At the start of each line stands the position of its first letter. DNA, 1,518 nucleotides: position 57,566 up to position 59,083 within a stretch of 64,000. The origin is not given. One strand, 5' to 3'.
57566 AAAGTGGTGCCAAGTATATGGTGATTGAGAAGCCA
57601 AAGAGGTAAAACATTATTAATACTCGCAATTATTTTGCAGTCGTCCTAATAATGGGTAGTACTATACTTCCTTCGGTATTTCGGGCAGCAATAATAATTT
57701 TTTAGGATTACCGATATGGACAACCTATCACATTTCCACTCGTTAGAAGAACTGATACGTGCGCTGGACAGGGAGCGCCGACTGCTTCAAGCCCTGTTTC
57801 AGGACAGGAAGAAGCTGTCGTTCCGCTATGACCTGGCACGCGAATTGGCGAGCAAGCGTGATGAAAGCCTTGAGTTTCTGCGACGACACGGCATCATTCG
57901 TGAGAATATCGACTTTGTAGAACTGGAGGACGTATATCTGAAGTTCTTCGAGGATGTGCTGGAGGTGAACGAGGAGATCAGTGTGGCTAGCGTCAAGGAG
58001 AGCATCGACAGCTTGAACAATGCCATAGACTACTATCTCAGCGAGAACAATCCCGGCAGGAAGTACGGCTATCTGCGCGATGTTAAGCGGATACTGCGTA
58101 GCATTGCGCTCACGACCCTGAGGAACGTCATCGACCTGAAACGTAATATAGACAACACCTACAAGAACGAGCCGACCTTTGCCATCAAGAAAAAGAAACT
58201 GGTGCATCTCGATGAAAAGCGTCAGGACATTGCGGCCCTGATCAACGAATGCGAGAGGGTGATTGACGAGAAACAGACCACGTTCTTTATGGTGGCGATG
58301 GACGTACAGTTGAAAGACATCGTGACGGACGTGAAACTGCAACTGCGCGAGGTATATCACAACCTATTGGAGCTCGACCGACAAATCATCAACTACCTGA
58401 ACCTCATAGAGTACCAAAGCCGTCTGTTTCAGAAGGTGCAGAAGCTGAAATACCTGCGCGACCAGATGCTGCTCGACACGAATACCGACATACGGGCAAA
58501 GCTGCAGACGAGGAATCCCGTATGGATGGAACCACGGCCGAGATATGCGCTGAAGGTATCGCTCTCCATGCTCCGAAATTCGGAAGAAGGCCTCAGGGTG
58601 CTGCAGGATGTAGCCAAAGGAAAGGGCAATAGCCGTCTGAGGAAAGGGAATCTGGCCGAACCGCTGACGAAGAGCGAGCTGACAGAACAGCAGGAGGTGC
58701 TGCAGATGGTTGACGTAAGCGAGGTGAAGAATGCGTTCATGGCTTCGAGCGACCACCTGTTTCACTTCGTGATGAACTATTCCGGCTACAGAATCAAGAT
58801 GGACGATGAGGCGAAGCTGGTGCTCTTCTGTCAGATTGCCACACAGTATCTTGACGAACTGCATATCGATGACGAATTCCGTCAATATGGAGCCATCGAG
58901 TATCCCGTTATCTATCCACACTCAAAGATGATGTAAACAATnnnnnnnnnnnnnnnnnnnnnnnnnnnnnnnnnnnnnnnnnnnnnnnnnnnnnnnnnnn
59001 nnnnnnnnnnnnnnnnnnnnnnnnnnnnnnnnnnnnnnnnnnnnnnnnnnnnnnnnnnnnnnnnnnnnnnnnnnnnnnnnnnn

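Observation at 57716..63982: Compact Wadjet-like jetABCD operon with unusually short JetA- and JetD-like subunits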

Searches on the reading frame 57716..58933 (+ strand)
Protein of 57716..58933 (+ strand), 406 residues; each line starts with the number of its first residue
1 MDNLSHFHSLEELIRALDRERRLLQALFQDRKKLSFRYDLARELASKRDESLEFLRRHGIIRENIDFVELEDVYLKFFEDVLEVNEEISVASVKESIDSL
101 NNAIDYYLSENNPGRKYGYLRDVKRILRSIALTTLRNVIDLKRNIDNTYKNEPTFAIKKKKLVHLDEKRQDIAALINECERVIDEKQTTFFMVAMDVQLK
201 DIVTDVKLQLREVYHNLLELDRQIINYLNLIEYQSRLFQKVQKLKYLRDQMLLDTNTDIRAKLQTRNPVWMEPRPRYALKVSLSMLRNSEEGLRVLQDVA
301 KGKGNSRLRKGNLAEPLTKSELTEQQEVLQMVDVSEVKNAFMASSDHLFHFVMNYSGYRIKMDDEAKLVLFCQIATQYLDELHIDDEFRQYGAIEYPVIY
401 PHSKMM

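Call 3: search_protein_families(library=pfam, proteins=[window:57716-58933:+], max_evalue=0.1)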
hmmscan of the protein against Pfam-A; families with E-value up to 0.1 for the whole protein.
window:57716-58933:+ (406 aa): 1 family
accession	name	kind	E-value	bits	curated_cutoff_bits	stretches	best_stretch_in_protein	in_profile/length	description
PF10757.14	YbaJ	-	0.04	15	25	0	167-260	6-93/118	Biofilm formation regulator YbaJ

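Call 4: search_protein_families(library=padloc, proteins=[window:57716-58933:+], max_evalue=0.1)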
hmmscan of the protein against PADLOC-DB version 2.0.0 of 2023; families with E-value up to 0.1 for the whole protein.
window:57716-58933:+ (406 aa): 0 families

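Call 5: search_protein_families(library=ncbifam, proteins=[window:57716-58933:+], max_evalue=0.1)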
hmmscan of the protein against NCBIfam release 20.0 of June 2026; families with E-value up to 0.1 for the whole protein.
window:57716-58933:+ (406 aa): 0 families

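Call 6: search_solved_structures(query=window:57716-58933:+, max_evalue=10)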
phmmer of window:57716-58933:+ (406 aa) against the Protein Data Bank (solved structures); distinct sequences matched with E-value up to 10: 2.
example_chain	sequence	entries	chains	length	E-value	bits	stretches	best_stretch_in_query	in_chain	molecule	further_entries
3vtx_A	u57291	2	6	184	0.081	15.5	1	118-241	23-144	MamA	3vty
8jca_B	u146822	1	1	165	0.47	13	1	287-359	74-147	Pleckstrin homology domain-containing family M member 2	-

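Call 11: find_homologous_proteins(query=window:57716-58933:+, max_evalue=0.001)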
Query window:57716-58933:+ (406 aa): 2287 proteins with E <= 0.001 among 8000 candidates; the best 120 are listed.
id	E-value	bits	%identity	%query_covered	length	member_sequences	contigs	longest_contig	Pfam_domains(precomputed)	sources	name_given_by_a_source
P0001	2.1e-246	835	95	100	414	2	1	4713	-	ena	-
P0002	1.2e-245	833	95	100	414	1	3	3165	-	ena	-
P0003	1.3e-245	833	95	100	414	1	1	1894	-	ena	-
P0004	5.9e-244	827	94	100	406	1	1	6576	-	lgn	-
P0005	1.6e-242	822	94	100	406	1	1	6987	-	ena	-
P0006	2.7e-242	822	94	100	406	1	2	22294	-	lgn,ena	-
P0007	8.8e-242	820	94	100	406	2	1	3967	-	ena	-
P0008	4.3e-240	814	93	100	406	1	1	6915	-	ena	-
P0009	5.4e-240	814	93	100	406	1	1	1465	-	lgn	-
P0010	1.1e-239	813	93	100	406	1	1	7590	-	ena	-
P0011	2.0e-239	812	92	100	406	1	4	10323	-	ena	-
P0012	8.1e-239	810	92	100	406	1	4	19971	-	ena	-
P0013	1.1e-238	810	92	100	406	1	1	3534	-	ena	-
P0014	1.5e-238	809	92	100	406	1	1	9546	-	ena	-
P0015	1.8e-238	809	92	100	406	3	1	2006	-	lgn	-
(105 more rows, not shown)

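Call 31: search_protein_representatives(protein=window:57716-58933:+)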
Query: 406 residues. Proteins with E-value up to 0.001 (for the whole library): 422; up to 1e-10: 287; up to 1e-30: 106. The best 150 are listed.
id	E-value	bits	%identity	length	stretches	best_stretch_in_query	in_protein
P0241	4.7e-141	486.8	83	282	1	127-403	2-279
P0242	1.3e-136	472.2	84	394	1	1-269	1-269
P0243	1.2e-127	442.7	56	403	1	5-401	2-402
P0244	1.2e-110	386.7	86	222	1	1-216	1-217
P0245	8.5e-98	344.5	44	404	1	1-401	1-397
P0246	2.5e-96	339.7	46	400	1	6-401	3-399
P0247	4.2e-94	332.4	71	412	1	1-229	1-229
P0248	4.8e-89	315.7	45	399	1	5-401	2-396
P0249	4.4e-86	306.0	42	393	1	7-400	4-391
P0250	1.0e-85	304.8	59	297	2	4-230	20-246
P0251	1.6e-85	304.1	41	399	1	5-401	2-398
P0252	2.3e-84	300.3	51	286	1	119-401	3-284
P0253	9.6e-82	291.7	41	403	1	7-404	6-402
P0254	3.1e-80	286.7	41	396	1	7-401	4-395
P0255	5.4e-79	282.6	41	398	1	6-401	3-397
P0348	2.8e-30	122.3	27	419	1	6-403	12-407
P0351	1.1e-29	120.4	27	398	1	7-400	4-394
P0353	2.6e-29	119.2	26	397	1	10-402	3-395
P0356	1.6e-28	116.5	27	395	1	10-402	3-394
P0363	1.6e-27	113.3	25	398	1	8-402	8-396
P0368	3.9e-27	112.0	25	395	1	8-384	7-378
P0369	3.9e-27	112.0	24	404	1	7-403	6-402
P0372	1.2e-26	110.5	25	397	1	7-399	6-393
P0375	2.3e-26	109.5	26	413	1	8-404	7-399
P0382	7.9e-26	107.7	25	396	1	10-402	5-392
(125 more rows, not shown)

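Call 32: search_protein_families(library=pfam, proteins=[P0369, P0368, P0363, P0372, P0382, P0375, P0353, P0356, P0351, P0348], max_evalue=1)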
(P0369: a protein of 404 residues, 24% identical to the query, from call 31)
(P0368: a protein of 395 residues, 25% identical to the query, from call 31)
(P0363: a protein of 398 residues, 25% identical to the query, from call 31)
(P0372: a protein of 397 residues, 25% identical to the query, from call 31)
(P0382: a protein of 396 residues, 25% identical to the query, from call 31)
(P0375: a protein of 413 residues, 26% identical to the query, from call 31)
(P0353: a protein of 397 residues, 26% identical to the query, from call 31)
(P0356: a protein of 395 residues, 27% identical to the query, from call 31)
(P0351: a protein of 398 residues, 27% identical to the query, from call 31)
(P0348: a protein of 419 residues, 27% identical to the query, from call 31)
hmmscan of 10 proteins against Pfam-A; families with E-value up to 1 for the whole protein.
P0369 (404 aa): 2 families
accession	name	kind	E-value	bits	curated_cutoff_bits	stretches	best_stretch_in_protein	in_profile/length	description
PF24731.1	DUF7683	-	0.031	15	27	0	323-364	18-62/73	Domain of unknown function (DUF7683)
PF09734.15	Tau95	-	0.23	12.6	23.7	0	94-186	5-83/144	RNA polymerase III transcription factor (TF)IIIC subunit HTH domain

P0368 (395 aa): 1 family
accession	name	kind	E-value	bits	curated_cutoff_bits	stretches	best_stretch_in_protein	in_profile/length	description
PF10571.15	UPF0547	-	0.21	12.2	29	1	373-381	14-22/26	Uncharacterised protein family UPF0547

P0363 (398 aa): 3 families
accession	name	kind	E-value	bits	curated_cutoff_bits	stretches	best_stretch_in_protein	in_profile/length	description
PF06419.17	COG6_N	-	0.016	15.8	27.4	1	112-166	45-99/114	Conserved oligomeric complex COG6, N-terminal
PF20663.3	COG4_N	-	0.053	14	27.3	1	126-199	7-78/107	Conserved oligomeric Golgi complex subunit 4, N-terminal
PF16533.10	SOAR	-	0.064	13.6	25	1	138-234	5-99/101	STIM1 Orai1-activating region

P0372 (397 aa): 1 family
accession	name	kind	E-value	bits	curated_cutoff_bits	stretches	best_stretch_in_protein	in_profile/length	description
PF24319.2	DUF7491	-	0.037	14.7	30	1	110-177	3-66/90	Coiled-coil region of unknown function (DUF7491)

P0382 (396 aa): 0 families

P0375 (413 aa): 2 families
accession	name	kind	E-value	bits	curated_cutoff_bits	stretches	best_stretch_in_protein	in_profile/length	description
PF14853.12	Fis1_TPR_C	-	0.024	15.3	25.3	1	143-175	14-46/53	Fis1 C-terminal tetratricopeptide repeat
PF05201.20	GlutR_N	-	0.047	13.9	27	1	186-255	57-129/151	Glutamyl-tRNAGlu reductase, N-terminal domain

P0353 (397 aa): 0 families

P0356 (395 aa): 1 family
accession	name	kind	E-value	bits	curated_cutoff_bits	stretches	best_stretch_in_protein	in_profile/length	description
PF13907.11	CHD1-like_C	-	0.043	14.7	28.3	1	77-133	3-61/96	Chromodomain-helicase-DNA-binding protein 1-like, C-terminal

P0351 (398 aa): 2 families
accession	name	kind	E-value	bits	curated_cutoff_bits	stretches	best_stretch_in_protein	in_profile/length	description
PF12133.13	bCoV_NS6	-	0.11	12.9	27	1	194-233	11-50/62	Betacoronavirus NS6 protein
PF20131.4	MC3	-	0.14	12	23.2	1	6-67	52-112/159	ABC-three component (ABC-3C) system Middle Component 3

P0348 (419 aa): 1 family
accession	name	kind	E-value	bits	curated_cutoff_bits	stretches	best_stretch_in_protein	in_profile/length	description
PF04738.18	Lant_dehydr_N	-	0.069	11.7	28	1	53-169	181-286/649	Lantibiotic dehydratase, N terminus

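Call 34: find_homologous_proteins(query=A5, max_evalue=0.001)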
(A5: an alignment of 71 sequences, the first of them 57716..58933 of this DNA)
Query A5 (71 sequences) (406 aa, profile of the alignment): 1993 proteins with E <= 0.001 among 8000 candidates; the best 120 are listed.
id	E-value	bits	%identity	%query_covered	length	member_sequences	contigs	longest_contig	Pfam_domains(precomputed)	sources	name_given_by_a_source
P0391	6.8e-185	633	45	98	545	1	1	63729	-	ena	-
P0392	4.6e-146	505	42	97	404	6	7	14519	-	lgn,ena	-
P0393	6.0e-146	504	46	98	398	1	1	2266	-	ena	-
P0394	1.9e-145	503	46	98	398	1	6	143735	-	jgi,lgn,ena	-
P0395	7.8e-145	501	45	98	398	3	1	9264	-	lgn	-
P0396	8.8e-145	500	46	98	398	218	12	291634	-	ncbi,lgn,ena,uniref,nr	ncbi:hypothetical protein [Parabacteroides goldsteinii]|uniref:hypothetical protein n=1 Tax=Parabact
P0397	4.5e-144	498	42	97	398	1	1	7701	-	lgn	-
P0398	4.5e-144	498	42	97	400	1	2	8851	-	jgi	jgi:hypothetical protein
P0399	5.5e-144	498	46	98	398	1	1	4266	-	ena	-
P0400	2.0e-143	496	49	98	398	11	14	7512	-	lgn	-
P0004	5.1e-143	495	94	100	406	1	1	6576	-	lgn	-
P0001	5.9e-143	494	95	100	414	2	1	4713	-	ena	-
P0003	5.9e-143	494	95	100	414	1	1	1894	-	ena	-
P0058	6.3e-143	494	89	99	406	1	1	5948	-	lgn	-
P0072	8.5e-143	494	89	99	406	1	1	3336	-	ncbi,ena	-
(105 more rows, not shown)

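Call 49: predict_structure(alignment_id=A5)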
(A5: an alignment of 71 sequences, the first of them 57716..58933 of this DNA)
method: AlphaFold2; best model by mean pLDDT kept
length: 406 residues; sequences in the alignment: 71
mean_pLDDT: 91.8   pTM: 0.65
mean pLDDT of the five models: 91.8, 90.9, 90.7, 90.1, 89.3
residues with pLDDT >= 90: 317; 70-90: 63; 50-70: 25; < 50: 1
segments of 3 or more residues with pLDDT < 50: none
pLDDT, mean of each block of 10 residues (from residue 1): 86 95 97 93 92 95 96 93 86 96 97 97 98 95 96 95 98 97 93 94 98 98 97 94 96 94 70 62 88 87 62 79 84 97 97 97 97 98 97 97 83
secondary structure, 60 per line:
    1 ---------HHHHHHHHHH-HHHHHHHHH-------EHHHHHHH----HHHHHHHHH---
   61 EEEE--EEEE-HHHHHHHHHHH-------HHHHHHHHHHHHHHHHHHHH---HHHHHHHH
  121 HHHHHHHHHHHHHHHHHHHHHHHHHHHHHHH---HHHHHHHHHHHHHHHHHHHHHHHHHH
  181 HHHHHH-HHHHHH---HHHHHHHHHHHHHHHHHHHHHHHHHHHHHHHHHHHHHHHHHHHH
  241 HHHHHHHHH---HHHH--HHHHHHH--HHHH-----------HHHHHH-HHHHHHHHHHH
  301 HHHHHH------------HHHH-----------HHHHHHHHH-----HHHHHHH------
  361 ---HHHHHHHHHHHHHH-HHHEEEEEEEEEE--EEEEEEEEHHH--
elements in order: H10-19 H21-29 H38-44 H49-57 E61-64 E67-70 H72-82 H90-109 H113-151 H155-186 H188-193 H197-249 H253-256 H259-265 H268-271 H283-288 H290-306 H319-322 H334-342 H348-354 H364-377 E382-391 E394-401

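Call 53: fold_search(model_id=the predicted structure, library=pdb)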
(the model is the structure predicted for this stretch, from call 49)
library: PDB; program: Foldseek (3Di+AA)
matches with E <= 10: 632; with E <= 0.001: 1
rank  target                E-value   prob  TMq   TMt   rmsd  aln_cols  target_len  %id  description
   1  8q72_E                7.3e-04  0.84  0.16  0.15  36.4       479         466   13  E. coli plasmid-borne JetABCD(E248A) core in a cleavage-competent state (released 2024-01-31)
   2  9gm7_C                2.3e-03  0.99  0.27  0.26  42.5       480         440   12  MukBEF in a nucleotide-bound state with open neck gate (monomer) (released 2025-03-26)
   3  3euh_B                2.8e-03  0.98  0.22  0.25  13.5       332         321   15  Crystal Structure of the MukE-MukF Complex (released 2009-01-20)
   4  9gm9_D                1.3e-02  0.99  0.27  0.32  12.3       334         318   13  MukBEF in a DNA capture state (released 2025-03-26)
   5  3rpu_A                1.3e-02  0.97  0.24  0.29  12.4       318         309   13  Crystal structure of the MukE-MukF complex (released 2012-03-14)
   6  7nz2_C1               1.3e-02  0.80  0.22  0.21  36.9       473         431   10  Cryo-EM structure of the MukBEF-MatP-DNA tetrad (released 2021-07-07)
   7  3euh_A                1.6e-02  0.95  0.26  0.30  12.0       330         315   13  Crystal Structure of the MukE-MukF Complex (released 2009-01-20)
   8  9gm7_D                2.2e-02  1.00  0.31  0.40  10.0       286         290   12  MukBEF in a nucleotide-bound state with open neck gate (monomer) (released 2025-03-26)
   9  3rpu_B                2.2e-02  0.92  0.23  0.29  12.8       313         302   14  Crystal structure of the MukE-MukF complex (released 2012-03-14)
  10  1t98_A                3.9e-02  0.95  0.23  0.31  11.0       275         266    9  Crystal Structure of MukF(1-287) (released 2005-05-24)
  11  5m4y_C                5.4e-02  0.93  0.18  0.36  11.4       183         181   11  Crystal structure of the Sec3/Sso2 complex at 2.20 angstrom resolution (released 2017-02-08)
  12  5m4y_A                6.3e-02  0.99  0.21  0.46  13.1       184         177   11  Crystal structure of the Sec3/Sso2 complex at 2.20 angstrom resolution (released 2017-02-08)
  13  5lg4_A                7.7e-02  0.96  0.20  0.40  11.7       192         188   12  Crystal structure of the Sec3/Sso2 complex at 2.9 angstrom resolution (released 2017-02-08)
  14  4tql_A                1.1e-01  0.54  0.16  0.26  36.3       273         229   14  Computationally designed three helix bundle (released 2014-10-15)
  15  1t98_B                1.4e-01  0.89  0.26  0.36   9.8       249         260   14  Crystal Structure of MukF(1-287) (released 2005-05-24)
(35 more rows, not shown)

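Call 56: search_solved_structures(query=A5, max_evalue=10, show_alignments=2)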
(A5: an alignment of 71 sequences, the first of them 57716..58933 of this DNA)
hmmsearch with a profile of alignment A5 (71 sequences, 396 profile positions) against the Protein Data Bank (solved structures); distinct sequences matched with E-value up to 10: 4.
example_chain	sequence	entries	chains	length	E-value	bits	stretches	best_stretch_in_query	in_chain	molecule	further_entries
6kos_A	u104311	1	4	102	0.018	17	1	163-236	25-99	SUWA (Super WA20)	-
3vjf_A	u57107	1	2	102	0.065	15.2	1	162-236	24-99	WA20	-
9lt9_A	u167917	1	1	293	0.27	13.1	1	160-232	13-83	mRNA export factor GLE1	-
7rzb_A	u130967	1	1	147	0.55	12.1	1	188-232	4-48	Bacillithiol system oxidoreductase, YphP/YqiW family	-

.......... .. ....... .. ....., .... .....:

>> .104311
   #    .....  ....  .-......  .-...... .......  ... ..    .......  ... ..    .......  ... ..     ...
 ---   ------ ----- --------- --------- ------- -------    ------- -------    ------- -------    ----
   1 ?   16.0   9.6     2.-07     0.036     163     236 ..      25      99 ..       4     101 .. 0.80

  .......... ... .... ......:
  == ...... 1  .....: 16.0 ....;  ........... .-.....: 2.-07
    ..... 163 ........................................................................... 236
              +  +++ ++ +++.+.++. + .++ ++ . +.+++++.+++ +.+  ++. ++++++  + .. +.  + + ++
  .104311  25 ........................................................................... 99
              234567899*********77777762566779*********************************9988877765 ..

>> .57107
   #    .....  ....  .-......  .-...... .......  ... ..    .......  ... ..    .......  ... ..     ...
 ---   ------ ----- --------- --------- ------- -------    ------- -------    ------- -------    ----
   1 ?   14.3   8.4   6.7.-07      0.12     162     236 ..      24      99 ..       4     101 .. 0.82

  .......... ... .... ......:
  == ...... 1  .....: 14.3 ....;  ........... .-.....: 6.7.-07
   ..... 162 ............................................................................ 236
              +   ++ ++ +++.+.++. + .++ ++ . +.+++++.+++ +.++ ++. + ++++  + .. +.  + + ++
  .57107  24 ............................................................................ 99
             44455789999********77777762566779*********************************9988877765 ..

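Call 71: list_cluster_members(proteins=[P0369, P0368, P0363, P0372, P0382, P0375, P0353, P0356, P0351, P0348])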
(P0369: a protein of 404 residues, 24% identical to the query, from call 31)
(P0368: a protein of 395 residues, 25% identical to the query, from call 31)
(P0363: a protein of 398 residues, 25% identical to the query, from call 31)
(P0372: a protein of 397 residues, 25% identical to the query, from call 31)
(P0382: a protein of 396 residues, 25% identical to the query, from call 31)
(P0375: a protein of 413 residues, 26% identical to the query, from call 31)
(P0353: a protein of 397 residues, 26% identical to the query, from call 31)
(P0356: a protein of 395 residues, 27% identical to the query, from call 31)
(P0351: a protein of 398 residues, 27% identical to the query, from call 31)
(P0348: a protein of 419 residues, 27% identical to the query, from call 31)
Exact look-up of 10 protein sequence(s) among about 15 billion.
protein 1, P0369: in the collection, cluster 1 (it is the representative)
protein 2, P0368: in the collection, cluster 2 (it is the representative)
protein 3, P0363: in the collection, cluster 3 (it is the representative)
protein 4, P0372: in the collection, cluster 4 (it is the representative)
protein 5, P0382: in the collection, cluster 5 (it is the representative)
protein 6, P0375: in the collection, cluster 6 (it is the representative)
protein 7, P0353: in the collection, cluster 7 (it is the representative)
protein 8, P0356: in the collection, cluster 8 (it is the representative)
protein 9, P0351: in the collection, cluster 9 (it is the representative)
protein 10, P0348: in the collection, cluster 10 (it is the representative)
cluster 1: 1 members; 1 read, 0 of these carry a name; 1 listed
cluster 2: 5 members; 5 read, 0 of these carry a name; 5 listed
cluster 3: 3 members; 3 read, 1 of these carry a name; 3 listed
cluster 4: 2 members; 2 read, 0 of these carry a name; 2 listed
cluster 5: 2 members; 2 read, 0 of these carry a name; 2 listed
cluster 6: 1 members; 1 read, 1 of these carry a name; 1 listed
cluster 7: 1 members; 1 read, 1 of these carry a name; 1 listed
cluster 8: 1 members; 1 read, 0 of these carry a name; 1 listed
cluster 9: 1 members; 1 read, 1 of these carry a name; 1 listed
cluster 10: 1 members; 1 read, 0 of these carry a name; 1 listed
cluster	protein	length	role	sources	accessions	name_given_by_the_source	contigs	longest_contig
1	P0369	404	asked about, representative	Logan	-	-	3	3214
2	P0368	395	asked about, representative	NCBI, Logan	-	-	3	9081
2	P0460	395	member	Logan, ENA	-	-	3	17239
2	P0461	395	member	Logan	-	-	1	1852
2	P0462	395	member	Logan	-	-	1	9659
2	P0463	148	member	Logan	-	-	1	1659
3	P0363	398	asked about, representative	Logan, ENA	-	-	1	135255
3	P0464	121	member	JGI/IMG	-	hypothetical protein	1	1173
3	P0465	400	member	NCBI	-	-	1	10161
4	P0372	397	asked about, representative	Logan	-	-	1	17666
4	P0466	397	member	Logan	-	-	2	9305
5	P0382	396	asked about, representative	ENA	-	-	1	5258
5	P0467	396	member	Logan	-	-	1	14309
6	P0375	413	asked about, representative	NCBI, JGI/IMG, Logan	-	hypothetical protein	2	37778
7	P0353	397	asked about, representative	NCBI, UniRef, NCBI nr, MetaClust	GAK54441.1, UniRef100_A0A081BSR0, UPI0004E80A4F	hypothetical protein U14_05726 [Candidatus Moduliflexus flocculans] | Uncharacterized protein n=1 Tax=Candidatus Moduliflexus flocculans TaxID=1499966 ... | status=active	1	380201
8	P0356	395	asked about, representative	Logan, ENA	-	-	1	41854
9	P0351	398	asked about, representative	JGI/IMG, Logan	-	hypothetical protein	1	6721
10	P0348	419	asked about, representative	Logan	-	-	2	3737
